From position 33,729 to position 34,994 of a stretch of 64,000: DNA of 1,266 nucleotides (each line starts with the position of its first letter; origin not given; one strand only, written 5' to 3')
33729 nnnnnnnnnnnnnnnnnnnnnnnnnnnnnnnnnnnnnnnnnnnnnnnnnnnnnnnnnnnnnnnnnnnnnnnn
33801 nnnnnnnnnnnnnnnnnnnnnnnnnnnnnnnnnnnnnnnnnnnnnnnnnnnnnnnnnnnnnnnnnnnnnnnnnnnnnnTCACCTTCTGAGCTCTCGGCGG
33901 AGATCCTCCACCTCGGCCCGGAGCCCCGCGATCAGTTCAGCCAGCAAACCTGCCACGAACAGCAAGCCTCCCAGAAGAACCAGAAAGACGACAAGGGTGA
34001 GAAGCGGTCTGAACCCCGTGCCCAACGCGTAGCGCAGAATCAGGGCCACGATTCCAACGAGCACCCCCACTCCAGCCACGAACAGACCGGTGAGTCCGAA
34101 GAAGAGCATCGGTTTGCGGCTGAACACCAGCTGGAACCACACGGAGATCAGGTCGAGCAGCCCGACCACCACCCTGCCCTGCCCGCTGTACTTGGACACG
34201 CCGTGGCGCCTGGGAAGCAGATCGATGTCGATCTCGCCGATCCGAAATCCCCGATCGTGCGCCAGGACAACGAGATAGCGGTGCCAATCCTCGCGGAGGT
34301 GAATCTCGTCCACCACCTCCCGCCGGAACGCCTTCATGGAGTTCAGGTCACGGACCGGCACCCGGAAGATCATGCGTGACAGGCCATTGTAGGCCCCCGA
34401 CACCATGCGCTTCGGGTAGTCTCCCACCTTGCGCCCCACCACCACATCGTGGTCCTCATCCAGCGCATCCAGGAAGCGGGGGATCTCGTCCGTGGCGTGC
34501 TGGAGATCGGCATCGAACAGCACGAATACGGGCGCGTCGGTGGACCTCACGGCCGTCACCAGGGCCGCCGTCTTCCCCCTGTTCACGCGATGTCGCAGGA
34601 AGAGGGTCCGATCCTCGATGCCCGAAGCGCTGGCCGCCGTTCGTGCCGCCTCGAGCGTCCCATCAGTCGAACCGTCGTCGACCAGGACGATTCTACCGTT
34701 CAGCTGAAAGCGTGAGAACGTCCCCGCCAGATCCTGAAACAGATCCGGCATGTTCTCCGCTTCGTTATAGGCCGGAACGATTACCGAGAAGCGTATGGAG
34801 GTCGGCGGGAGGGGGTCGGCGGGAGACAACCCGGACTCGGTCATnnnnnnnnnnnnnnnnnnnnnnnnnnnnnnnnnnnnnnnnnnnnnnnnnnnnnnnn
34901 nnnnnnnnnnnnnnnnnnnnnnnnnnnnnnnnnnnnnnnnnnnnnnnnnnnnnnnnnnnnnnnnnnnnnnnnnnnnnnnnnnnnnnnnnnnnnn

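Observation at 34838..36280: rpoN is translationally coupled (ATGA) to the first glycosyltransferase instead of hpf/ptsN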

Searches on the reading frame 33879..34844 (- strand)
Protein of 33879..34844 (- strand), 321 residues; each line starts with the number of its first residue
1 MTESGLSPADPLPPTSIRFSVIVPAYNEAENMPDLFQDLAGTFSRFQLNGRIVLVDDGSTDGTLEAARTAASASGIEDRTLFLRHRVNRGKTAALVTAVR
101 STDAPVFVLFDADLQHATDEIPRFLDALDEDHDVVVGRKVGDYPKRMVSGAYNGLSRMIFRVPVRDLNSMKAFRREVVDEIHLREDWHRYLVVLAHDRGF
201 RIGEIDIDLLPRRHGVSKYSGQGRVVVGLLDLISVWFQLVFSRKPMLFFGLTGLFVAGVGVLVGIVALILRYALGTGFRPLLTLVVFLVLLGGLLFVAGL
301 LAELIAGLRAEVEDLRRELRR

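Call 4: search_protein_families(library=pfam, proteins=[window:33879-34844:-])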
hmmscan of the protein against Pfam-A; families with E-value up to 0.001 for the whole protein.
window:33879-34844:- (321 aa): 2 families
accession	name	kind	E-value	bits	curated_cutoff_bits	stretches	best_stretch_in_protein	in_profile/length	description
PF00535.33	Glycos_transf_2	-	1.7e-25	90.4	23.3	1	20-141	1-117/168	Glycosyl transferase family 2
PF13641.12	Glyco_tranf_2_3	-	1.2e-07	32.4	27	1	19-189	3-179/230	Glycosyltransferase like family 2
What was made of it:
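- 33879..34844 (-): GT2a: polyprenyl-phosphate sugar synthase of the ArnC/GtrB/DPMS type, 321 aa, with two hydrophobic C-terminal segments. Pfam Glycos_transf_2 (call 4).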

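Call 16: find_homologous_proteins(query=window:33879-34844:-, max_evalue=1e-10)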
Query window:33879-34844:- (321 aa): 6449 proteins with E <= 1e-10 among 8000 candidates; the best 120 are listed.
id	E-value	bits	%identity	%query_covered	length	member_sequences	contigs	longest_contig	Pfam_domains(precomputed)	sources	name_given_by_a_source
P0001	1.3e-194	663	95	100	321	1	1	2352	PF00535.33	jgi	jgi:glycosyltransferase involved in cell wall biosynthesis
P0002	2.3e-190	649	93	100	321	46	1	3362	PF00535.33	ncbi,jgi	jgi:glycosyltransferase involved in cell wall biosynthesis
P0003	2.1e-181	620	88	99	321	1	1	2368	PF13641.13,PF00535.33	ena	-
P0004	3.9e-181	619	88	100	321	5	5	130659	PF13641.13,PF00535.33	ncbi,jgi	-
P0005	4.1e-180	616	87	100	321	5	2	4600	PF13641.13,PF00535.33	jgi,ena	-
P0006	4.2e-179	612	85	100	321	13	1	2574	PF00535.33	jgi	jgi:glycosyltransferase involved in cell wall biosynthesis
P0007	2.0e-178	610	86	100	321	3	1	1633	PF00535.33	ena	-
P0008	2.1e-178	610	86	100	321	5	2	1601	PF13641.13,PF00535.33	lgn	-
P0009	4.4e-178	609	86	100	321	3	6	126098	PF13641.13,PF00535.33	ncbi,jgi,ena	jgi:glycosyltransferase involved in cell wall biosynthesis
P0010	2.1e-177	607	88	100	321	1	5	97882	PF13641.13,PF00535.33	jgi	jgi:glycosyltransferase involved in cell wall biosynthesis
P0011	6.9e-176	602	86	100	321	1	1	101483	PF13641.13,PF00535.33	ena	-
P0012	7.8e-176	602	87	100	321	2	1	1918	PF00535.33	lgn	-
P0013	3.2e-175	600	86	100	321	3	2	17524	PF00535.33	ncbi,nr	ncbi:MAG: glycosyltransferase [Gemmatimonadetes bacterium]|nr:glycosyltransferase [Gemmatimonadota b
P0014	3.4e-172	590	84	100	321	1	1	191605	PF13641.13,PF00535.33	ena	-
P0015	7.9e-172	589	83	100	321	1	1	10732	PF13641.13,PF00535.33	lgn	-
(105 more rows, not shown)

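Call 17: search_solved_structures(query=window:33879-34844:-, max_evalue=0.001)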
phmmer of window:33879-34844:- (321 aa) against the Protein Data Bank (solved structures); distinct sequences matched with E-value up to 0.001: 9.
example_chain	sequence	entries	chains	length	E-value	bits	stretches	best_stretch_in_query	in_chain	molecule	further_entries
9hwj_A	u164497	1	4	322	1.8e-23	86.3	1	18-312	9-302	Undecaprenyl-phosphate 4-deoxy-4-formamido-L-arabinose transferase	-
9bhc_C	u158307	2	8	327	2.2e-23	86.1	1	18-311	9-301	Undecaprenyl-phosphate 4-deoxy-4-formamido-L-arabinose transferase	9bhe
8vxh_A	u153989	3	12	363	2.3e-23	86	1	18-311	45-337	Undecaprenyl-phosphate 4-deoxy-4-formamido-L-arabinose transferase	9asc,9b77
5mlz_A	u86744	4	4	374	1.5e-18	70.2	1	15-222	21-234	Dolichol monophosphate mannose synthase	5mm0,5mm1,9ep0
5eke_A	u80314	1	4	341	9.1e-13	51.2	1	16-312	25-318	Uncharacterized glycosyltransferase sll0501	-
5ekp_C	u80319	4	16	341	1.7e-12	50.3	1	16-312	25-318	Uncharacterized glycosyltransferase sll0501 | Glycosyltransferase sll0501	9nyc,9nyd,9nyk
9nye_A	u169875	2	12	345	1.8e-12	50.3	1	16-312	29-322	Glycosyltransferase sll0501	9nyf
6yv7_B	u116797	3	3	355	2.4e-07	33.4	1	11-119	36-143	Glycosyl transferase, family 2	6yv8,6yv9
6yv7_A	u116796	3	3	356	2.4e-07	33.4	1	11-119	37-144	Glycosyl transferase, family 2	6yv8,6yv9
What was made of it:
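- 33879..34844 (-): Full-length PDB sequence matches to ArnC 9hwj/9bhc/8vxh (E about 2e-23), DPMS 5mlz and GtrB 5ekp (call 17).
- On Polyprenyl-phosphate glycosyltransferase (GtrB/ArnC/DPMS-type GT2): Residues 18-312 align to ArnC residues 9-302, and residues 16-312 align to GtrB (call 17).
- The GT2 domain starts at residue 20 and the ArnC alignment at residue 18 (calls 4, 17).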

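Call 24: search_protein_families(library=ncbifam, proteins=[window:33879-34844:-], max_evalue=0.001)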
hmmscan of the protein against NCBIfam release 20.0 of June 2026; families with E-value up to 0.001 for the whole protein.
window:33879-34844:- (321 aa): 17 families
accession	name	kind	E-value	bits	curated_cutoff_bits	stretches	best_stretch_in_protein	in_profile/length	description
NF007986.1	PRK10714.1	equivalog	9.5e-28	97.1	529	1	18-312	7-300/316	undecaprenyl-phosphate 4-deoxy-4-formamido-L-arabinose transferase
NF047588.1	GlcsyltransPgfSStrep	equivalog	4.5e-21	75.4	500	1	18-312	2-294/308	glycosyltransferase PgfS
NF058614.1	PPMAGASynPpgS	equivalog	1.7e-19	70.1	370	1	21-218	4-205/226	polyprenyl-phospho-N-acetylgalactosaminyl synthase PpgS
TIGR04182.1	glyco_TIGR04182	equivalog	2.4e-19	69.8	325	1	20-312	3-289/293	S-layer glycoprotein N-glycosyltransferase AglJ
NF041391.1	DPhHxTase_Halo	equivalog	5.7e-13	48.4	375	1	25-213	3-187/213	dolichyl-phosphate hexose transferase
NF010496.0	PRK13915.1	equivalog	6.3e-11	41.9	262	1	18-124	32-138/307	glucosyl-3-phosphoglycerate synthase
NF041875.1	EPS_EpsD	equivalog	1.1e-10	41.5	370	1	20-138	2-115/325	exopolysaccharide biosynthesis glycosyltransferase EpsD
TIGR03469.1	HpnB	hypoth_equivalog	1.1e-09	37.8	379.25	1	20-134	47-166/386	hopene-associated glycosyltransferase HpnB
TIGR03937.1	PgaC_IcaA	equivalog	3.3e-09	36.2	422.3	1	19-118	47-140/407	poly-beta-1,6-N-acetyl-D-glucosamine synthase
TIGR04283.1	glyco_like_mftF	equivalog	4.2e-08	33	182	1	20-119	2-88/221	TIGR04283 family arsenosugar biosynthesis glycosyltransferase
TIGR04242.1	nodulat_NodC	equivalog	4.5e-07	29.2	550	1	19-129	50-157/395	chitooligosaccharide synthase NodC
NF038302.1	EPS_HpsE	equivalog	3.7e-05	22.8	300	1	18-113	2-96/307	hormogonium polysaccharide biosynthesis glycosyltransferase HpsE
TIGR03965.1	mycofact_glyco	equivalog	0.0001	21.4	280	1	17-136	74-187/467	mycofactocin biosynthesis glycosyltransferase MftF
NF050819.1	PolSacchBiosHfsG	equivalog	0.00013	21.2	500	1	18-134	13-124/302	polysaccharide biosynthesis protein HfsG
NF007482.0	PRK10073.1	equivalog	0.0003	19.9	423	1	18-114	7-96/334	glycosyltransferase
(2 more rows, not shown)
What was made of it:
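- Closest known: Paired polyprenyl-phosphate sugar synthase. Same: GT2a aligns over its full length, including the C-terminal membrane segments, to ArnC, GtrB and DPMS (call 17), and weakly to PgfS (call 24).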

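Call 58: find_encoding_contigs(protein=window:33879-34844:-, flank=6000, max_places=3)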
Protein window:33879-34844:- (321 aa): 9 contigs read that carry it; 3 places shown.
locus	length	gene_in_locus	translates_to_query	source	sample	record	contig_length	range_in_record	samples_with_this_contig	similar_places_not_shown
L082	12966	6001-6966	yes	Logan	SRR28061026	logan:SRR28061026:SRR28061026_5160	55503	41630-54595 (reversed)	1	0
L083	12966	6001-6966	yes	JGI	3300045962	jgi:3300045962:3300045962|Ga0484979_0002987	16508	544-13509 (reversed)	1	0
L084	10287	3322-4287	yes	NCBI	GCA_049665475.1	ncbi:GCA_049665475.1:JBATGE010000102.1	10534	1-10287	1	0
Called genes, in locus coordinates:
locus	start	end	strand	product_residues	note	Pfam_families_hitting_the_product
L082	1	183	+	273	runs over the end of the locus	PF00793:DAHP_synth_1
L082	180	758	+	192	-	PF08282:Hydrolase_3 (faint)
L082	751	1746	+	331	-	PF01380:SIS, PF00571:CBS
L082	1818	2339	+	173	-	PF06835:LptC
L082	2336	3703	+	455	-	-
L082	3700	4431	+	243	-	PF00005:ABC_tran, PF13304:AAA_21 (faint)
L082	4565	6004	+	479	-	PF00309:Sigma54_AID, PF04963:Sigma54_CBD, PF04552:Sigma54_DBD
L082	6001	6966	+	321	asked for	PF00535:Glycos_transf_2, PF13641:Glyco_tranf_2_3 (weak)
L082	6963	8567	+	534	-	-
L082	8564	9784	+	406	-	PF13439:Glyco_transf_4, PF13579:Glyco_trans_4_4, PF20706:GT4-conflict, PF00534:Glycos_transf_1, PF13692:Glyco_trans_1_4, PF13524:Glyco_trans_1_2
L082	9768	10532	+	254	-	PF13489:Methyltransf_23, PF13847:Methyltransf_31 (faint), PF08241:Methyltransf_11, PF08242:Methyltransf_12 (weak), PF13649:Methyltransf_25, PF01209:Ubie_methyltran (weak)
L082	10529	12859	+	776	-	PF09586:YfhO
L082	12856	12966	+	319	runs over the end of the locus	PF03706:LPG_synthase_TM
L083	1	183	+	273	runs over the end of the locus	PF00793:DAHP_synth_1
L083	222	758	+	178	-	PF08282:Hydrolase_3 (faint)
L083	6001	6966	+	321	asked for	PF00535:Glycos_transf_2, PF13641:Glyco_tranf_2_3 (weak)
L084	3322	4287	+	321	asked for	PF00535:Glycos_transf_2, PF13641:Glyco_tranf_2_3 (weak)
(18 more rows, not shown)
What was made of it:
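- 33879..34844 (-): The identical product is called in three public assemblies (call 58).
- Checked: Gene calls in three public assemblies (Logan, JGI, NCBI) give the identical 321-aa product with the same 4-nt overlap (call 58).
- Three independent gene calls agree on the overlapping start (call 58).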
